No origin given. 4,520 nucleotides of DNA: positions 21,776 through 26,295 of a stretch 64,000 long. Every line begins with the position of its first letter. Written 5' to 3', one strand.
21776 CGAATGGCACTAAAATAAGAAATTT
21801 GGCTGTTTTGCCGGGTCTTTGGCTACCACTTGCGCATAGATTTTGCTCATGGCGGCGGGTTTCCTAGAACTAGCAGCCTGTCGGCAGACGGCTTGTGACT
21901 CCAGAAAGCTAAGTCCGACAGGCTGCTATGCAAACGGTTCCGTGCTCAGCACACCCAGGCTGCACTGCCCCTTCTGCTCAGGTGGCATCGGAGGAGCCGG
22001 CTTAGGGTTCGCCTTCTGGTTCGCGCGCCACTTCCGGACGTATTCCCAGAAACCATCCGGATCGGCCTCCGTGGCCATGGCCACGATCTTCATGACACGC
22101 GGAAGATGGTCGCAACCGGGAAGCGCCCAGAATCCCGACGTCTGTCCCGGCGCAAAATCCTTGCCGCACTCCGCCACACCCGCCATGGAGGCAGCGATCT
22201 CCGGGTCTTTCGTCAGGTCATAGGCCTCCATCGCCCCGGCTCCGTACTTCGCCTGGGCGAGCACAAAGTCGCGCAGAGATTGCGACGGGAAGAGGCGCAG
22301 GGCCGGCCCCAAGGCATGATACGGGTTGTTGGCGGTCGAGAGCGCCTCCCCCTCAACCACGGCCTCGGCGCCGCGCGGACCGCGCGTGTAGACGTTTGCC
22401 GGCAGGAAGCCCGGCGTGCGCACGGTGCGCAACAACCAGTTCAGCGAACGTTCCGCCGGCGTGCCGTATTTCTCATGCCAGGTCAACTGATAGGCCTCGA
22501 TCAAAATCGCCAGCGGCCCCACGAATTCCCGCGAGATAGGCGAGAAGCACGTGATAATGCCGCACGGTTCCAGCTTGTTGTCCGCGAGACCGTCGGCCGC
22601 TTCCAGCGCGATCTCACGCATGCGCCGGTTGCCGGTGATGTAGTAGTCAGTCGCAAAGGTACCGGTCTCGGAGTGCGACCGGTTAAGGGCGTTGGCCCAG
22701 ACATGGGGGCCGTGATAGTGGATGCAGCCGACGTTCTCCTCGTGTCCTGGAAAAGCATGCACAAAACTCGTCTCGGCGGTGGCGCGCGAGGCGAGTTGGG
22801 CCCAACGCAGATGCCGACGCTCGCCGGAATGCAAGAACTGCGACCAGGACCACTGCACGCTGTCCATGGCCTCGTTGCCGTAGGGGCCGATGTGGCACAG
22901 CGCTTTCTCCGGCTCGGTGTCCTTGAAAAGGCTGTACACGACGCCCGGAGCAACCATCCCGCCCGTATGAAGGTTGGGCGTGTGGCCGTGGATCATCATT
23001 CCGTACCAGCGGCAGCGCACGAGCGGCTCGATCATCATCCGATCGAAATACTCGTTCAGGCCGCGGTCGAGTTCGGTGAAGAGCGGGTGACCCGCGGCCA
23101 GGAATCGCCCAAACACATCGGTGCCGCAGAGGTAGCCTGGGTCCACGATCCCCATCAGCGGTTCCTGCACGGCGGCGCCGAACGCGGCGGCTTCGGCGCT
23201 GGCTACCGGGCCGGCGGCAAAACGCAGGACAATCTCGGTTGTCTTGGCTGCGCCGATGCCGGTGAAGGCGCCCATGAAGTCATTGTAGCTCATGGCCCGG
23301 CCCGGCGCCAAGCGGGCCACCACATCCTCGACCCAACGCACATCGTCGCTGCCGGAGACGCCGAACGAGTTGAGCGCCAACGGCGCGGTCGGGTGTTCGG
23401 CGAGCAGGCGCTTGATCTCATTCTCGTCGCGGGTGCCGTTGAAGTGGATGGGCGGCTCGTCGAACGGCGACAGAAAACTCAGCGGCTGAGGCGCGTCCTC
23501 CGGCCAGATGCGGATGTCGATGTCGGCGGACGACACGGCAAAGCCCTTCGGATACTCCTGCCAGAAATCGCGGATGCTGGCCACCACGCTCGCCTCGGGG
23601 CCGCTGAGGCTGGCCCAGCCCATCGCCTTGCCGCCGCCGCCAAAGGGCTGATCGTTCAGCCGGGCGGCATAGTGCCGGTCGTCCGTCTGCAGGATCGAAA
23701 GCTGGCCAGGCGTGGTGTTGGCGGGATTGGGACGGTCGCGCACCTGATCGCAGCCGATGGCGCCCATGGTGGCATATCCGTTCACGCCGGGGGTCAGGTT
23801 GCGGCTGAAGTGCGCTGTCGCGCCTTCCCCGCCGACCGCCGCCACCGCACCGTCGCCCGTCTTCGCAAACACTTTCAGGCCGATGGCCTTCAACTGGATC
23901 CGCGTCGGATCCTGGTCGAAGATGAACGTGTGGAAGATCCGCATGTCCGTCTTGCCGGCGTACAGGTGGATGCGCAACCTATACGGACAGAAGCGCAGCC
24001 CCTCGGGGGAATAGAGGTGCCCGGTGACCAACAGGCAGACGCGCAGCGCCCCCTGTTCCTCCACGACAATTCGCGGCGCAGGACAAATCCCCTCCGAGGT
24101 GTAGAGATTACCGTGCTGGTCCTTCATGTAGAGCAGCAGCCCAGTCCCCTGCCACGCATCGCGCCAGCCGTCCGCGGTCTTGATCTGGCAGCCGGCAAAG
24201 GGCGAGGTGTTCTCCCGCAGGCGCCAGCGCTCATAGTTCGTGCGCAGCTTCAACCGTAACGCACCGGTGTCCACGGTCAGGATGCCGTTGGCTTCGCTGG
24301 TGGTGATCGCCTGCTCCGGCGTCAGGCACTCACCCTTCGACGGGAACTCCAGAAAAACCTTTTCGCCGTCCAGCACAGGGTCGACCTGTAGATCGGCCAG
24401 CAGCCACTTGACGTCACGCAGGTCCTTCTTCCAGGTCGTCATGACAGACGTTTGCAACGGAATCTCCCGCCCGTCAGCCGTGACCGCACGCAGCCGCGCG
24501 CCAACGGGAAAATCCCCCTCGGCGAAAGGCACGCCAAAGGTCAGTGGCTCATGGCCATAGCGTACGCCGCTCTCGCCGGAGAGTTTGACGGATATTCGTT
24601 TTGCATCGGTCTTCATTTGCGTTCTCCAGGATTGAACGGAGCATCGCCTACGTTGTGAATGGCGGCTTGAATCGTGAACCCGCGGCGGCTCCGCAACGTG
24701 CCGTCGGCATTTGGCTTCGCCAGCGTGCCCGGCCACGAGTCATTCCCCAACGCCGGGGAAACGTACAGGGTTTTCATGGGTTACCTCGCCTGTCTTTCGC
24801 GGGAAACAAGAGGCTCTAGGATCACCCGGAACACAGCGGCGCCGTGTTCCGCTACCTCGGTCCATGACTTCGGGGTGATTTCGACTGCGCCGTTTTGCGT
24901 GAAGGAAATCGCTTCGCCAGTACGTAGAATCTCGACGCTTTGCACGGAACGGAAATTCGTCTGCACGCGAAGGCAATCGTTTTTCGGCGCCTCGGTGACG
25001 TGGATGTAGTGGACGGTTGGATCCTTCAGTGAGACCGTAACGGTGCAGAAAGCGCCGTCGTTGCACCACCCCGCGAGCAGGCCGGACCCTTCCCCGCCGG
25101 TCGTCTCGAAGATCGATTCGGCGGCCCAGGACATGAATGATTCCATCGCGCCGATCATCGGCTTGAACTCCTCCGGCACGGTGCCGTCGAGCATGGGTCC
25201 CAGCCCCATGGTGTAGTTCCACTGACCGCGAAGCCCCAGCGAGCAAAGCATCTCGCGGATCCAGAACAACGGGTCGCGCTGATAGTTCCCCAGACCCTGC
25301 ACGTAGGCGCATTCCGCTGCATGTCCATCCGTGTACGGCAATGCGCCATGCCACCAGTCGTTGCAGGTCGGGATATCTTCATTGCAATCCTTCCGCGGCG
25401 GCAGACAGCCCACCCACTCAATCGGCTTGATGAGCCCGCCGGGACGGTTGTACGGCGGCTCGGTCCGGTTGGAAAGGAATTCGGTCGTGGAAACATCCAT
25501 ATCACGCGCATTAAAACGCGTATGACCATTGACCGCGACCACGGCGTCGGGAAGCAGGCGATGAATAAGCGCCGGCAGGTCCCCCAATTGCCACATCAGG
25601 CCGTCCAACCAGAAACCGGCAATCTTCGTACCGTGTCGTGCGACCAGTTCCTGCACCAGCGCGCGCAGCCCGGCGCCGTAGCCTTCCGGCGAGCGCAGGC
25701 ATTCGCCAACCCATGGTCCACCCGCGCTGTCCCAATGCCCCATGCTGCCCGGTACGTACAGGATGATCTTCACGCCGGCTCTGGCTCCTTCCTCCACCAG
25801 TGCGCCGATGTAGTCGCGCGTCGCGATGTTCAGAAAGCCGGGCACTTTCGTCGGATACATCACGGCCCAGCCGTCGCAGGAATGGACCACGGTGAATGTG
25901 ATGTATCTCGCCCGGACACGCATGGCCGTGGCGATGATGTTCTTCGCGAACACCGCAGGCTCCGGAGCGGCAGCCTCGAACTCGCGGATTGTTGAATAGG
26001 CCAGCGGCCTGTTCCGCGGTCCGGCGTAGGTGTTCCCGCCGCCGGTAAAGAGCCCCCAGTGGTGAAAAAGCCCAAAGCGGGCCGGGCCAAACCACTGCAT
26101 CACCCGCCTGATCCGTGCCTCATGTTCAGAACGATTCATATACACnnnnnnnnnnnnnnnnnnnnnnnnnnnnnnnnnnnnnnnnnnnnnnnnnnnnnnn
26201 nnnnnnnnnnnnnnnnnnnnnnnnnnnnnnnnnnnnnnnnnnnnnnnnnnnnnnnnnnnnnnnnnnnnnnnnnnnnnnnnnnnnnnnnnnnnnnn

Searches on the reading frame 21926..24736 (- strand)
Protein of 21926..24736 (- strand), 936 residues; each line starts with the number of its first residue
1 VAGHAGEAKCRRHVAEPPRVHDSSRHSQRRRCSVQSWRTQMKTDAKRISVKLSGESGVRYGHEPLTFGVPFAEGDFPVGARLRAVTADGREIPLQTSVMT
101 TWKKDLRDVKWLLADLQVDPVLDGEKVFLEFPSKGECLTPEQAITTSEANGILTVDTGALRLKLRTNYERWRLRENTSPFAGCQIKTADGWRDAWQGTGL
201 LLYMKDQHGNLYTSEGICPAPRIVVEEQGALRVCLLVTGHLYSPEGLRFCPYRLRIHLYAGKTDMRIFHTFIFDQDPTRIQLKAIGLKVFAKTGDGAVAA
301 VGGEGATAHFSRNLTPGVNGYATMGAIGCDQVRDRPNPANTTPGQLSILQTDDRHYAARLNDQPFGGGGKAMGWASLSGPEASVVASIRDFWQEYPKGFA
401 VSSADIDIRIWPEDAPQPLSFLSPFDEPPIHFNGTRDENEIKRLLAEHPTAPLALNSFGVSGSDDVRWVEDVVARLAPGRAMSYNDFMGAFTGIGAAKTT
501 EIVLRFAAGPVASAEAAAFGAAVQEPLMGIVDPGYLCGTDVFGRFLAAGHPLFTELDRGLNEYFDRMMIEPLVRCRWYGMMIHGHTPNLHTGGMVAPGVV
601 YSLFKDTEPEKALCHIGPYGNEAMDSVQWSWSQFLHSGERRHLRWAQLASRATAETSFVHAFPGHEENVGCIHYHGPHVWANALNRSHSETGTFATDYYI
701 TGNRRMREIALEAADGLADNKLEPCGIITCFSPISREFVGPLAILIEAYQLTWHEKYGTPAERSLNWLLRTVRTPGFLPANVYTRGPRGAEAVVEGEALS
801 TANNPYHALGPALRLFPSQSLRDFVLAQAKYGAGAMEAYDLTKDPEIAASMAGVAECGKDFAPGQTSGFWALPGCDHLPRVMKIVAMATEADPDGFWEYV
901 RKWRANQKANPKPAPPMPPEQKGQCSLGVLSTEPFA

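Call 9: search_protein_families(library=pfam, proteins=[window:21926-24736:-], max_evalue=0.001)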
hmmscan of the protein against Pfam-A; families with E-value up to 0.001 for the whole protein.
window:21926-24736:- (936 aa): 2 families
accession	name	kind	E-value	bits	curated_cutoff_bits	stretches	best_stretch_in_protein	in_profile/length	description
PF21345.3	PcRGLX_2nd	-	5.3e-17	62.3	23.5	1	222-290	72-141/360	PcRGLX-like protein central beta sandwich domain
PF19501.5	PcRGLX_1st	-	1.2e-05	25.4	22.1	1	63-104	17-58/83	PcRGLX-like N-terminal RIFT barrel domain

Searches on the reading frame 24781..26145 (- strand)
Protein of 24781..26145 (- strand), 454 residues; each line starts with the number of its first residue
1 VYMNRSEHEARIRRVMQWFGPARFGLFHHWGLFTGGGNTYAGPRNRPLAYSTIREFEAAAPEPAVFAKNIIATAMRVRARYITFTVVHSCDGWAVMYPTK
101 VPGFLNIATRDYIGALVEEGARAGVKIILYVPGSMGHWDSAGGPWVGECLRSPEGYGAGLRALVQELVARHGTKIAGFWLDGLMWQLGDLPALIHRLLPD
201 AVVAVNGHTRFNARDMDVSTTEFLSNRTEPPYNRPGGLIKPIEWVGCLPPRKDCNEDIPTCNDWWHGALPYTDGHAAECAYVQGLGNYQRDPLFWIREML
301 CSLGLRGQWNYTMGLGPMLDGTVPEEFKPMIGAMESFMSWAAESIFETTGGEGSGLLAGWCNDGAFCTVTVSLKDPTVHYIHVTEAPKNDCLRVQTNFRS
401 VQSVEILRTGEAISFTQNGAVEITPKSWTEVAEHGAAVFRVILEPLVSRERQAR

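Call 9: search_protein_families(library=pfam, proteins=[window:24781-26145:-], max_evalue=0.001)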
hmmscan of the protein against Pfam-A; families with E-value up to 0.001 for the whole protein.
window:24781-26145:- (454 aa): 1 family
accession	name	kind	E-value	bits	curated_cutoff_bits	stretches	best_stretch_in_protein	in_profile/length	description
PF01120.23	Alpha_L_fucos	-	2.6e-08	34.1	25.2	1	9-182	20-211/345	Alpha-L-fucosidase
